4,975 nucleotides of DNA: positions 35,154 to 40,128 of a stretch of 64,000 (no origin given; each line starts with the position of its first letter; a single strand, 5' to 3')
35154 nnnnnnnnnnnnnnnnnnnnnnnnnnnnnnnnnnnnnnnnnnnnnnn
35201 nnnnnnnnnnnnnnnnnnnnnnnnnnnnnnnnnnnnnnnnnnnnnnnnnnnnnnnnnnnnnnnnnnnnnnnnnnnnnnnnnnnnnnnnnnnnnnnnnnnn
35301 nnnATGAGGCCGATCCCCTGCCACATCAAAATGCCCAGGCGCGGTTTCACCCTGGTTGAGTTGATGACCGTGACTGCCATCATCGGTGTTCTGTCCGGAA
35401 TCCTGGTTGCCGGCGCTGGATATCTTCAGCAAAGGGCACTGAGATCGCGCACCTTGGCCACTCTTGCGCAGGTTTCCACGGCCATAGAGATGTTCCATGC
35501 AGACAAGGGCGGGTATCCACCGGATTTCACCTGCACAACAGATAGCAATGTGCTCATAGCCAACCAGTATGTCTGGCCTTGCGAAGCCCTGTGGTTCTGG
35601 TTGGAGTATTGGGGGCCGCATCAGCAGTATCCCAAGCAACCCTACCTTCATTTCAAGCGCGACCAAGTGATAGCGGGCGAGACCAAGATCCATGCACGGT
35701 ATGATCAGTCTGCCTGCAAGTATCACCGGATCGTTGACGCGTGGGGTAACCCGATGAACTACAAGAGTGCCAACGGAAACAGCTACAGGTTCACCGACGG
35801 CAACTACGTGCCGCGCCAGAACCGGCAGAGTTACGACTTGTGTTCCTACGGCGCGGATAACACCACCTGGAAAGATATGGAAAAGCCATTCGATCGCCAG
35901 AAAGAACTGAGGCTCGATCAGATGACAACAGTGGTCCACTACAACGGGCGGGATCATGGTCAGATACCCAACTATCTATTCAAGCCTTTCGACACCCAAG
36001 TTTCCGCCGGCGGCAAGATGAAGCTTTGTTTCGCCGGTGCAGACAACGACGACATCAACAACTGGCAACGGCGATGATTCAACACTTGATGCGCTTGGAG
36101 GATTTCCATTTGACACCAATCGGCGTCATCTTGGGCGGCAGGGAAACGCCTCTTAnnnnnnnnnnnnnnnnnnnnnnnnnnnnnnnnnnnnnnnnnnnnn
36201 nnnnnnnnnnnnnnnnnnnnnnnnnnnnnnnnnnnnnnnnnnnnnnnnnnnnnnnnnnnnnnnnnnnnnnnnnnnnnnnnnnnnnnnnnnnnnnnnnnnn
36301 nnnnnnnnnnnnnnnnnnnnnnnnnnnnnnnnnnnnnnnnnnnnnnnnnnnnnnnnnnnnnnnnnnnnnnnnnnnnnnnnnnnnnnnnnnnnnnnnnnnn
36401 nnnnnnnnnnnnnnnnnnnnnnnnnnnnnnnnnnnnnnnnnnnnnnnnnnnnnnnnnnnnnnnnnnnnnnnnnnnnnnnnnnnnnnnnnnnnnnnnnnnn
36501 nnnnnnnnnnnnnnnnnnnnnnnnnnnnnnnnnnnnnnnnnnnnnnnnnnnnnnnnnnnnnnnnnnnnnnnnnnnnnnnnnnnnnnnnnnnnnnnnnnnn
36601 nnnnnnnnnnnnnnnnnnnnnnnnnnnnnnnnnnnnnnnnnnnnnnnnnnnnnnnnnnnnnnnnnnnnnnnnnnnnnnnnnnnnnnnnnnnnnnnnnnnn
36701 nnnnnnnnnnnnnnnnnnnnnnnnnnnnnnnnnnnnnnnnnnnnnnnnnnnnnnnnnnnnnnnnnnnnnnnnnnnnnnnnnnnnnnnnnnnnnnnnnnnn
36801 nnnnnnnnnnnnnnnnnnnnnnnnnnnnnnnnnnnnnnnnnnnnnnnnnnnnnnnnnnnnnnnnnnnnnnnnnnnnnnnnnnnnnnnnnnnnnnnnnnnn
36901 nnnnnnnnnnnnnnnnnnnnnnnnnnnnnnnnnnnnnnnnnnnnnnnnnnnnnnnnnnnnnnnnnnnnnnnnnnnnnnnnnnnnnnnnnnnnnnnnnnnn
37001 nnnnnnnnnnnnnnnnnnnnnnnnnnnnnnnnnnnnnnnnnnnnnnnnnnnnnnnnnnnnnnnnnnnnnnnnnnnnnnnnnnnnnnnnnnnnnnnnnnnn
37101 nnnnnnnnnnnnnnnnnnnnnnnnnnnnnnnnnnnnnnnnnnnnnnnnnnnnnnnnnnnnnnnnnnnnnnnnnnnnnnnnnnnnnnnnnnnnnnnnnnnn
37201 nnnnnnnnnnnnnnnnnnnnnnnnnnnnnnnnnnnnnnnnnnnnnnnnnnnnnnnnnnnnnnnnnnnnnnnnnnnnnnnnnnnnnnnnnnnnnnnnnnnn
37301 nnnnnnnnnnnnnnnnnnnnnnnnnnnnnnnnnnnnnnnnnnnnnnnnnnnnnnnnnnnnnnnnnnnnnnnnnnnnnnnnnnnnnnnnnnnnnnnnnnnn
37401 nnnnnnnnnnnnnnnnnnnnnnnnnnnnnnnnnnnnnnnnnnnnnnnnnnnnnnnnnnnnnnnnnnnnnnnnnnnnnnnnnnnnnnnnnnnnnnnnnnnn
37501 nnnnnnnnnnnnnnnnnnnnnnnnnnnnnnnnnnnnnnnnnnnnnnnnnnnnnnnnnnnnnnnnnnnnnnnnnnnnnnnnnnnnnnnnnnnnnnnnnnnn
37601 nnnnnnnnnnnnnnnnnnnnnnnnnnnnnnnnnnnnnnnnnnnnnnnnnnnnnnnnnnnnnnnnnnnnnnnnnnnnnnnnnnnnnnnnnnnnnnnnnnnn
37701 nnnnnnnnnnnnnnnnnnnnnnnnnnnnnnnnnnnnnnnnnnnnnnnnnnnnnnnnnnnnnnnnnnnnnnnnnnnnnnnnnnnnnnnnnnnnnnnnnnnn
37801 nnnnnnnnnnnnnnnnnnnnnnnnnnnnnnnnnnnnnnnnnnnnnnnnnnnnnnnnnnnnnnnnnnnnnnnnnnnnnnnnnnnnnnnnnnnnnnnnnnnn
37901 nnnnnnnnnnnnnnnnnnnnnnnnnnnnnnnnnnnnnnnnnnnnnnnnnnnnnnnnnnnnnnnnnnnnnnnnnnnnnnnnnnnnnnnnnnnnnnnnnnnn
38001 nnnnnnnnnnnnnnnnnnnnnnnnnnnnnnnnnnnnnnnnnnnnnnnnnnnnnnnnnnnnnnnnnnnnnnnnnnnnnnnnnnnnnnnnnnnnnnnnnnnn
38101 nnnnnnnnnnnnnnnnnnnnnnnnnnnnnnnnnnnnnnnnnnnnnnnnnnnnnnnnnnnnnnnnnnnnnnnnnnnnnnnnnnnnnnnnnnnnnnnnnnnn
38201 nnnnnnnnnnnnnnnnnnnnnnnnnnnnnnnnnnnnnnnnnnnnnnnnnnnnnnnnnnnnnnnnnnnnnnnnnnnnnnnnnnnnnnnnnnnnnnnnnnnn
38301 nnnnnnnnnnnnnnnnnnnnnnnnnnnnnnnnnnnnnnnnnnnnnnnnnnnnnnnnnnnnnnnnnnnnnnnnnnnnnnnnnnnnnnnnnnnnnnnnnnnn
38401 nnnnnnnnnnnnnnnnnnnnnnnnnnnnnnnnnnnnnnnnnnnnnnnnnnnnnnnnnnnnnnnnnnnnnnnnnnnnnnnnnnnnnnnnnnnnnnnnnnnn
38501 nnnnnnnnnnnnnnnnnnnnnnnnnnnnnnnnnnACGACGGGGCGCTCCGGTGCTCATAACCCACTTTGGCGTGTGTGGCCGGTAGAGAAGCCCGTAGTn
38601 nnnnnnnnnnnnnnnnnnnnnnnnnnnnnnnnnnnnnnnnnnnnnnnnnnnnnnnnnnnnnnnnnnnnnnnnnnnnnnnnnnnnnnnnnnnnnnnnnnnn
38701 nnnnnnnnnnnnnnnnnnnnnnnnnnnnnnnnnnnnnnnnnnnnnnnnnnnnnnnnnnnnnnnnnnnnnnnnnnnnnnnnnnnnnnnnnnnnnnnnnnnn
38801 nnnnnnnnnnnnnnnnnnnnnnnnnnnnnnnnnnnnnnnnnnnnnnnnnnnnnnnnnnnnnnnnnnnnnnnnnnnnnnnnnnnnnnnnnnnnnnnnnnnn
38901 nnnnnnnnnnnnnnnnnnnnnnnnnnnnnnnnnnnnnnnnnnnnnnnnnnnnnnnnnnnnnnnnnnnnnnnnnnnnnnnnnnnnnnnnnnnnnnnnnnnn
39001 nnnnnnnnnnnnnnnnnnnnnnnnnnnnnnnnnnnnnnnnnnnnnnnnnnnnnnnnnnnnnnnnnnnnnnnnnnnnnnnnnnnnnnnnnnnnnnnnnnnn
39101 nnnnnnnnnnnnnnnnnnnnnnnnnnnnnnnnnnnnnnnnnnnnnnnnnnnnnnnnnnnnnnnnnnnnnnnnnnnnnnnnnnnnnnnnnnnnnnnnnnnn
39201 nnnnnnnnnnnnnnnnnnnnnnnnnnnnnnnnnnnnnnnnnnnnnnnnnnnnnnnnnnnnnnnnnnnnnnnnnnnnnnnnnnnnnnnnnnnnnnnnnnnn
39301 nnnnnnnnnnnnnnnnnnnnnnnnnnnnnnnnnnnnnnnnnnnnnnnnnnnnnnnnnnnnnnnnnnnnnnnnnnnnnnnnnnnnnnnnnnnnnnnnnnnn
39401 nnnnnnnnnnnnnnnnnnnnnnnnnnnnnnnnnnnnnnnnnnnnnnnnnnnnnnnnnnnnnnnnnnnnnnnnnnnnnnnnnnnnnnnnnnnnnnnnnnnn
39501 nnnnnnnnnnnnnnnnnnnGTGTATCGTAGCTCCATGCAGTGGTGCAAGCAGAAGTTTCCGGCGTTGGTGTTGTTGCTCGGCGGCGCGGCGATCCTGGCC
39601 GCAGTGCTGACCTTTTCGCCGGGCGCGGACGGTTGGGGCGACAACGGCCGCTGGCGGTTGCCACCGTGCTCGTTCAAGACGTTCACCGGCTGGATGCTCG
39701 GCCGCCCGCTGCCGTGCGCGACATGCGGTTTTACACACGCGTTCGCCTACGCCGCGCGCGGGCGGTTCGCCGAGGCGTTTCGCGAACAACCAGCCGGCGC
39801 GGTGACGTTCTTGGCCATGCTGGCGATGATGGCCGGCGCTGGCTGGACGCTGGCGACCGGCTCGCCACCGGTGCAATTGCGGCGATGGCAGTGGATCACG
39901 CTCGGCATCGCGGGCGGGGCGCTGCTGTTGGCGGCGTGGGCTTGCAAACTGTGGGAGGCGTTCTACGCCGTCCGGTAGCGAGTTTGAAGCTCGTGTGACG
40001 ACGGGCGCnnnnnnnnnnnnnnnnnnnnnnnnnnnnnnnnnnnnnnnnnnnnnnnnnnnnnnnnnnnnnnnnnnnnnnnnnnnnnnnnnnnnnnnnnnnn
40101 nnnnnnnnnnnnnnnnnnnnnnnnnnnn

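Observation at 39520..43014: Orphan Hpt protein followed by two paralogous REC-MinD/ParA (CpaE-like) ATPases and a DUF2752 membrane protein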

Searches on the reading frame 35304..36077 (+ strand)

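Call 3: search_protein_families(library=pfam, proteins=[window:35304-36077:+], max_evalue=0.01)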
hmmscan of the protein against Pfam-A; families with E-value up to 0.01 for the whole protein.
window:35304-36077:+ (257 aa): 2 families
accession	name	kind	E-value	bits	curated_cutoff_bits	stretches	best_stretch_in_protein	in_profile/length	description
PF07963.17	N_methyl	-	4.7e-07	29.6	21.2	1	11-34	3-26/27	Prokaryotic N-terminal methylation motif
PF08334.16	T2SSG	-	0.00069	20.1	21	0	168-187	76-95/108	Type II secretion system (T2SS), protein G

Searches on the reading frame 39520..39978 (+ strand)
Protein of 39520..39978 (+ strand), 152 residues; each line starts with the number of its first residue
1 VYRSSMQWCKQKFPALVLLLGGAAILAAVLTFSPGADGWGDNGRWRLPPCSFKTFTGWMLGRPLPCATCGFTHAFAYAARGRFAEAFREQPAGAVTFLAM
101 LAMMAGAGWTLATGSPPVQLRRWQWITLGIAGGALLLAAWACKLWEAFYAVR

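Call 3: search_protein_families(library=pfam, proteins=[window:39520-39978:+], max_evalue=0.01)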
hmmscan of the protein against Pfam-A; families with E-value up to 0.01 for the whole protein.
window:39520-39978:+ (152 aa): 1 family
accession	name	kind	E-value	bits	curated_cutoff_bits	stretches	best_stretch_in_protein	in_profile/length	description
PF10825.13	DUF2752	-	1.4e-09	38.3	27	1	50-103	1-48/49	Protein of unknown function (DUF2752)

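Call 4: search_protein_families(library=ncbifam, proteins=[window:39520-39978:+], max_evalue=0.01)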
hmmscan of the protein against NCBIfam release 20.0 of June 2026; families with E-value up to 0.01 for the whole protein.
window:39520-39978:+ (152 aa): 0 families
